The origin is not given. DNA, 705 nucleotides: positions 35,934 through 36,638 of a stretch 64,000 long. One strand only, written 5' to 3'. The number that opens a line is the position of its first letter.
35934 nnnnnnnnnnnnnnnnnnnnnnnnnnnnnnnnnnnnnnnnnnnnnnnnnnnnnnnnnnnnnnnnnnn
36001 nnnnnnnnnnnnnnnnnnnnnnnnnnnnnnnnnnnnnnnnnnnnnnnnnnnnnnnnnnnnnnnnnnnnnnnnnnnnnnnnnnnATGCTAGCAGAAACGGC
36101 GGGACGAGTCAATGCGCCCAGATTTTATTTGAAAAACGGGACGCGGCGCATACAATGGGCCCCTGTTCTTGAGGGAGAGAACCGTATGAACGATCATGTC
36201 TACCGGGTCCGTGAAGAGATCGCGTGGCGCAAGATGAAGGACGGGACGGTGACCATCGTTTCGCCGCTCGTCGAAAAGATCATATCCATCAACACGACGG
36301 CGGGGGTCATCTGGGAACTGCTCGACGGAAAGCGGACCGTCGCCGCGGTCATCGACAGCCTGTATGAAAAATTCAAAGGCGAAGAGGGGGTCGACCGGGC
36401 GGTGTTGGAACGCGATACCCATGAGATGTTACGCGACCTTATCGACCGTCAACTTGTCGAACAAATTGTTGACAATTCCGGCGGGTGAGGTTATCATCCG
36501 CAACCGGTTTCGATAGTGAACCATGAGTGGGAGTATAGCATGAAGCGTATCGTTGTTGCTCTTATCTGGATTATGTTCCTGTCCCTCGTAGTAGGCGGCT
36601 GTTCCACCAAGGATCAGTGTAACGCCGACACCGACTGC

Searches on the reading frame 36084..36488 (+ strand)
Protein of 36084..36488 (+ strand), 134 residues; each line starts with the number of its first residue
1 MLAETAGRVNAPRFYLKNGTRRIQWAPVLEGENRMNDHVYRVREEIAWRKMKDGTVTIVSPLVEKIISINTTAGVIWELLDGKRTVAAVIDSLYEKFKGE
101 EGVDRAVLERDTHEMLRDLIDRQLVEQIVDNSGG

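Call 27: search_protein_families(library=pfam, proteins=[window:36084-36488:+], max_evalue=0.001)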
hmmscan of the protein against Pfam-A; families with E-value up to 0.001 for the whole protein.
window:36084-36488:+ (134 aa): 1 family
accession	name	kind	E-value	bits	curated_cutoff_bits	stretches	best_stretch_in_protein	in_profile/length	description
PF05402.18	PqqD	-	1e-11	45.4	23.4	1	63-125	9-67/67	Coenzyme PQQ synthesis protein D (PqqD)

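Call 48: search_protein_families(library=ncbifam, proteins=[window:36084-36488:+], max_evalue=0.01)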
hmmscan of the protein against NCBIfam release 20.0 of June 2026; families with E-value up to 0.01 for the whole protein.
window:36084-36488:+ (134 aa): 5 families
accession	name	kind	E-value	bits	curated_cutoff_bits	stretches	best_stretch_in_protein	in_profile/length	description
TIGR03859.1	PQQ_PqqD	equivalog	6.4e-11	42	46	1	61-109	23-69/81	pyrroloquinoline quinone biosynthesis peptide chaperone PqqD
NF002535.0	PRK02079.1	equivalog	1.4e-08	34.4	101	1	48-109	20-78/92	pyrroloquinoline quinone biosynthesis peptide chaperone PqqD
TIGR04302.1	geo_PqqD_fam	equivalog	6.7e-06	26.5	100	1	65-125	45-100/102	GeoRSP system PqqD family peptide chaperone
TIGR04248.1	SCM_PqqD_rel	equivalog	9.6e-05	22.5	100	1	60-125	20-81/84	SynChlorMet cassette protein ScmD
NF033536.1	lasso_PqqD_Bac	exception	0.00045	20.3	80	1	65-126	30-87/88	lasso peptide biosynthesis PqqD family chaperone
